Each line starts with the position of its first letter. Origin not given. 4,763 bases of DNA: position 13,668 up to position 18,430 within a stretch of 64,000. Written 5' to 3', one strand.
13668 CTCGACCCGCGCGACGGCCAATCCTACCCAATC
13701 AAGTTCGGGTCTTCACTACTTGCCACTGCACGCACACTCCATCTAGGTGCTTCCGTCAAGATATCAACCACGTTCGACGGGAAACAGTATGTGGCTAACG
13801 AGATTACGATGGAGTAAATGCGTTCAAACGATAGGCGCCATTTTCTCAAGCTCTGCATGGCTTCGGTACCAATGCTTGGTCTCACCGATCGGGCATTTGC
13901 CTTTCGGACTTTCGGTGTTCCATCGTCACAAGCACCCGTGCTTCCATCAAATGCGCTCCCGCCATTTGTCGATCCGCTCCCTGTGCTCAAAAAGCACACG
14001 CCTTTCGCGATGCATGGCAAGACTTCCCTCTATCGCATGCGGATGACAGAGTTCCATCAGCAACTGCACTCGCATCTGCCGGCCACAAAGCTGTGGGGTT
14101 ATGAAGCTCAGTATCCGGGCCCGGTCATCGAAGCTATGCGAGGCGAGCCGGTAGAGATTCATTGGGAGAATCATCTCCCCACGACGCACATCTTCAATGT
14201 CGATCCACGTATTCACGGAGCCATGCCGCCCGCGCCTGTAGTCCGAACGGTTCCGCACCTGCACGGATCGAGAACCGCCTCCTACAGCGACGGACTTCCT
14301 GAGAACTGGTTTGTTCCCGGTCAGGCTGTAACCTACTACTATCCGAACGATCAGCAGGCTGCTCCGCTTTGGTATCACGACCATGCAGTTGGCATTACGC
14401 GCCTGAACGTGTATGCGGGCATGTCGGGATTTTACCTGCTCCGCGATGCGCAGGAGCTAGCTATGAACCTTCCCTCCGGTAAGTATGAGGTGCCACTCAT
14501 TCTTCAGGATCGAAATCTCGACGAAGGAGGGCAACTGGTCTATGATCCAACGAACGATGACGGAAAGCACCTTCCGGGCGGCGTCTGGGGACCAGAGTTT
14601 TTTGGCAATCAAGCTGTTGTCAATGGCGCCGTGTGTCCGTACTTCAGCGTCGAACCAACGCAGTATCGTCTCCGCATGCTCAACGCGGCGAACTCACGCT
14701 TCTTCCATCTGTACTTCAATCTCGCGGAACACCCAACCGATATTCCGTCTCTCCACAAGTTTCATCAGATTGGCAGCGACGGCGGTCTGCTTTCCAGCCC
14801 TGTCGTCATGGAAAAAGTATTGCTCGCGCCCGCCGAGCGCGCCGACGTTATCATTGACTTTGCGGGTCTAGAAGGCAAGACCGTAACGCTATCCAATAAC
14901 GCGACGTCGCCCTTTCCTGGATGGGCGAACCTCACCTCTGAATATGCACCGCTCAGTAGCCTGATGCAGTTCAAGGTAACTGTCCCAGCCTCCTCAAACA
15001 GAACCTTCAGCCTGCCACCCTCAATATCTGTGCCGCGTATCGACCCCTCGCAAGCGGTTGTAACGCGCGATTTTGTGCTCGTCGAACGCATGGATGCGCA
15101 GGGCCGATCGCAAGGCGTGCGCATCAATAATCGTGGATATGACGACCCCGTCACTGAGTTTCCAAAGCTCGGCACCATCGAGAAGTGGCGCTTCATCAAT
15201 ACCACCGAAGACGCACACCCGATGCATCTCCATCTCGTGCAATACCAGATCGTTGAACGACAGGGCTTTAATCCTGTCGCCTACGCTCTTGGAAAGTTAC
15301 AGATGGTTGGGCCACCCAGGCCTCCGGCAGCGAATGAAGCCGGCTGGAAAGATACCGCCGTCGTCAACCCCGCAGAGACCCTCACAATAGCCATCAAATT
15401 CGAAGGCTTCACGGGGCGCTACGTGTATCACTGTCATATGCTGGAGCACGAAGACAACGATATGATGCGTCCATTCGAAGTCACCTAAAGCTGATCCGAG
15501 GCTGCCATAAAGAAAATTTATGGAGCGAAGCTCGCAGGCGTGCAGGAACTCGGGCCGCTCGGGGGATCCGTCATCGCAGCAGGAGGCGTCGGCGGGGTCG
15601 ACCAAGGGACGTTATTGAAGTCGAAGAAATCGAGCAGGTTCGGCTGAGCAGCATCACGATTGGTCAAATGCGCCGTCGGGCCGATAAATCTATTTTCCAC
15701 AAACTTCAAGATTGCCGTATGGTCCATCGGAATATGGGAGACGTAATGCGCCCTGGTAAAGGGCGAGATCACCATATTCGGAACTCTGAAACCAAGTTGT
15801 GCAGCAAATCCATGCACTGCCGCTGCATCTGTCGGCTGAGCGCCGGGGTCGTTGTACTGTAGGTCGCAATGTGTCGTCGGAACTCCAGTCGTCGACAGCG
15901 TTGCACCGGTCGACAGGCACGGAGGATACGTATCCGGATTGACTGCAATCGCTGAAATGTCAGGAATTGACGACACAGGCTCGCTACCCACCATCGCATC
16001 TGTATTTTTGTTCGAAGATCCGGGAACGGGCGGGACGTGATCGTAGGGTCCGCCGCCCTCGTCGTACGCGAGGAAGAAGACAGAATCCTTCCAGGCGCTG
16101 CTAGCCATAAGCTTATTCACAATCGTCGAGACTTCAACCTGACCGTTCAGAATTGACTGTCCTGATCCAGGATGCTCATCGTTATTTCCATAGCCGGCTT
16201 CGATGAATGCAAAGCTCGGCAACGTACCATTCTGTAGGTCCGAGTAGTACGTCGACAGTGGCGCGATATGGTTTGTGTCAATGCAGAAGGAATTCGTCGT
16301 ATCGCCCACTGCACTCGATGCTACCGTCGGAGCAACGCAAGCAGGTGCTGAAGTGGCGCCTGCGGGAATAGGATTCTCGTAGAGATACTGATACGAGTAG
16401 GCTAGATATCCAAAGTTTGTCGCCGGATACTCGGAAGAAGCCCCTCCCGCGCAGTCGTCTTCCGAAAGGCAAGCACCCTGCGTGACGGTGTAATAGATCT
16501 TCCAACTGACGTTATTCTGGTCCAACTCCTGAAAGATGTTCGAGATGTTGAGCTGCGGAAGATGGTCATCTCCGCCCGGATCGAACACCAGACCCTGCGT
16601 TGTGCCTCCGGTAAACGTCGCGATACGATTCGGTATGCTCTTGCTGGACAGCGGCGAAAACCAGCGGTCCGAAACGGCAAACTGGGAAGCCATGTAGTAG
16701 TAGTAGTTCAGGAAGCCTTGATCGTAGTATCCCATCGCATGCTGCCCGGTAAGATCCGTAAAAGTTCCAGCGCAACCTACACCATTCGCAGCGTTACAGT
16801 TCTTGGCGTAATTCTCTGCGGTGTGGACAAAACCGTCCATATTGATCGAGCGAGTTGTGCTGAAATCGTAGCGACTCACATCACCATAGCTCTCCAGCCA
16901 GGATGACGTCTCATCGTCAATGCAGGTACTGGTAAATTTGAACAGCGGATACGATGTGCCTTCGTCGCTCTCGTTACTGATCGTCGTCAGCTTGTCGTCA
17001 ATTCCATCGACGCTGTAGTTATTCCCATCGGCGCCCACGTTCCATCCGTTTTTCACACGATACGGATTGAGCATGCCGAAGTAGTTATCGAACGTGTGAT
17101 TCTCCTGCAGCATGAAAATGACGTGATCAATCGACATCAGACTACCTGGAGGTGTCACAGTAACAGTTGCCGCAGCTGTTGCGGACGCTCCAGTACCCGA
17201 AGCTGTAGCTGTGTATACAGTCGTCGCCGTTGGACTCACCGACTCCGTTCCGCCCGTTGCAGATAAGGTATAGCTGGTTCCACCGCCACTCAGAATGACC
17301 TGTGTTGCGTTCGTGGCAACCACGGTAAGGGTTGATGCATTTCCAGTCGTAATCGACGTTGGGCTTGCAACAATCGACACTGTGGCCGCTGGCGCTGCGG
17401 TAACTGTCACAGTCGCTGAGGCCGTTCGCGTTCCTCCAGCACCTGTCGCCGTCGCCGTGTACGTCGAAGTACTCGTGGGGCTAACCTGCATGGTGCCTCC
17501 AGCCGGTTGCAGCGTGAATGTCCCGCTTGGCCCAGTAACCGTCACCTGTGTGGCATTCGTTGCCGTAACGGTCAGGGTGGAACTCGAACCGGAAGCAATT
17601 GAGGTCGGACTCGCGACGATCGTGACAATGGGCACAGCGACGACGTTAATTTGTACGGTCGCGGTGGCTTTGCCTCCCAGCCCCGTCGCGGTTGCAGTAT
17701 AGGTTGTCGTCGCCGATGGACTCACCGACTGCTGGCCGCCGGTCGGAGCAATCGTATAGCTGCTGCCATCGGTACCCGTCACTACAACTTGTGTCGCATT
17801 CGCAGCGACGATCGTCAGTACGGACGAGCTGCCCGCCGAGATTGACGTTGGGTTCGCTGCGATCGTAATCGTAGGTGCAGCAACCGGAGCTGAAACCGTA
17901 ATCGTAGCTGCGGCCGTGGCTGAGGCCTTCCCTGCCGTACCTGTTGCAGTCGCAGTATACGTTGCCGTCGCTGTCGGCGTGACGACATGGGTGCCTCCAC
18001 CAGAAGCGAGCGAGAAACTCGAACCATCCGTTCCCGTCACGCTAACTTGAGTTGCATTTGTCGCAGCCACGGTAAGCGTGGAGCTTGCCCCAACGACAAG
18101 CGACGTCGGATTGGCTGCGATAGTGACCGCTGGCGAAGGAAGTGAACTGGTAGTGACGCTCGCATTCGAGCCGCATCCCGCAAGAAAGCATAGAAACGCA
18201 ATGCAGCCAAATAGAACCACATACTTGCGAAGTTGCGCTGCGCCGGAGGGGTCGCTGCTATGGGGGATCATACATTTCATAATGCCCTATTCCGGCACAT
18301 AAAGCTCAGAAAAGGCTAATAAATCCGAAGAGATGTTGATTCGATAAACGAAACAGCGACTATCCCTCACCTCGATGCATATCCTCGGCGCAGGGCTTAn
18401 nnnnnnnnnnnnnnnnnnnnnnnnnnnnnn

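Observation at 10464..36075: Candidate undescribed surface-polysaccharide assembly, tailoring and export system (~25 kb, 18 genes)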

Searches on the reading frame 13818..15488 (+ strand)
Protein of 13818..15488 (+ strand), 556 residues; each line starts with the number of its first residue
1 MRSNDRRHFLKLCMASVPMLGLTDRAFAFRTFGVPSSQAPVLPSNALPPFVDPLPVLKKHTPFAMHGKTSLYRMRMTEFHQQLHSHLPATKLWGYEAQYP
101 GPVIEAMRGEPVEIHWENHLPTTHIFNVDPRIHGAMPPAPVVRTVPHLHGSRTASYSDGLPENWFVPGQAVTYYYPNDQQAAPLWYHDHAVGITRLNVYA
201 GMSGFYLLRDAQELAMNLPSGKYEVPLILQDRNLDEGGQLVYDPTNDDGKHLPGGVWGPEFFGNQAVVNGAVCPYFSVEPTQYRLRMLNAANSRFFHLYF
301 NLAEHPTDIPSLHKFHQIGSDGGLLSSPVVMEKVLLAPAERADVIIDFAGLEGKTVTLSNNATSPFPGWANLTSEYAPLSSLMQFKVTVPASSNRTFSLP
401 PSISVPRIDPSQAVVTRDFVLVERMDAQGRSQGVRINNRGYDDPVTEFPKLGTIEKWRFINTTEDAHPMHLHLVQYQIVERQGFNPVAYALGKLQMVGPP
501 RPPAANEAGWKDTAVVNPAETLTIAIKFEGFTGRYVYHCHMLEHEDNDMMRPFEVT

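Call 3: search_protein_families(library=pfam, proteins=[window:13818-15488:+], max_evalue=0.01)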
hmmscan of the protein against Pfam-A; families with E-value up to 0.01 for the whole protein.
window:13818-15488:+ (556 aa): 2 families
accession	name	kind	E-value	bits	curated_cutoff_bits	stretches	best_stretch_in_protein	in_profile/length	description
PF07731.20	Cu-oxidase_2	-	1e-23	84.1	20.4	1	437-555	24-133/137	Multicopper oxidase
PF07732.21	Cu-oxidase_3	-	2.5e-15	57.1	21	2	147-212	52-118/119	Multicopper oxidase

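Call 5: search_protein_families(library=ncbifam, proteins=[window:13818-15488:+], max_evalue=0.01)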
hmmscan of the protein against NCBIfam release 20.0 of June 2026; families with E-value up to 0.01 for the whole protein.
window:13818-15488:+ (556 aa): 6 families
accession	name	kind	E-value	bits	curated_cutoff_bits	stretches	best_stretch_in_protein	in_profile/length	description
NF045554.1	AmiPhnlOxPhsA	equivalog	4.3e-112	375.6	950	2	47-413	1-388/581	O-aminophenol oxidase PhsA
NF008205.1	PRK10965.1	equivalog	9.6e-56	189.7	525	2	84-358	59-296/529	multicopper oxidase CueO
NF008135.0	PRK10883.1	equivalog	3.1e-34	118.3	581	1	90-547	65-459/471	cell division protein FtsP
TIGR01480.1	copper_res_A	subfamily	4.3e-11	42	478.95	1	510-555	548-592/593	copper resistance system multicopper oxidase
TIGR02376.1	Cu_nitrite_red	equivalog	1.7e-05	24.4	296.3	0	68-129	26-86/326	copper-containing nitrite reductase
TIGR03389.1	laccase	equivalog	0.00064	18.6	558.9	0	95-346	27-249/539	laccase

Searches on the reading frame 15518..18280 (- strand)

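Call 3: search_protein_families(library=pfam, proteins=[window:15518-18280:-], max_evalue=0.01)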
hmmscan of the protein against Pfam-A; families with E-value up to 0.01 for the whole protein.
window:15518-18280:- (920 aa): 1 family
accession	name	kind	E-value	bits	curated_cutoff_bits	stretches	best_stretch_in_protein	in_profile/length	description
PF04185.19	Phosphoesterase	-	9.4e-58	196.5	23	1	384-865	1-353/356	Phosphoesterase family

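Call 5: search_protein_families(library=ncbifam, proteins=[window:15518-18280:-], max_evalue=0.01)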
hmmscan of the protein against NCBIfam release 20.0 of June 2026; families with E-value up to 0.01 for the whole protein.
window:15518-18280:- (920 aa): 2 families
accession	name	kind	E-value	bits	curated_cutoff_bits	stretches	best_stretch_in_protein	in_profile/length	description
TIGR03396.1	PC_PLC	equivalog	1.7e-44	152.3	580.25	2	476-865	101-423/688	phosphocholine-specific phospholipase C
TIGR03397.1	acid_phos_Burk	subfamily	8e-19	68.2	362.75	2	564-754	250-409/483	acid phosphatase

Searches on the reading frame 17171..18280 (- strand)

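Call 85: search_protein_families(library=pfam, proteins=[window:17171-18280:-], max_evalue=0.1)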
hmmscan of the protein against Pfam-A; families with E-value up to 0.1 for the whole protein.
window:17171-18280:- (370 aa): 1 family
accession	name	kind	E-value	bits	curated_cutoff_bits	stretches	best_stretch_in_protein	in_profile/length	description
PF09134.16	Invasin_D3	-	0.023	15.6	33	1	220-305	6-97/98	Invasin, domain 3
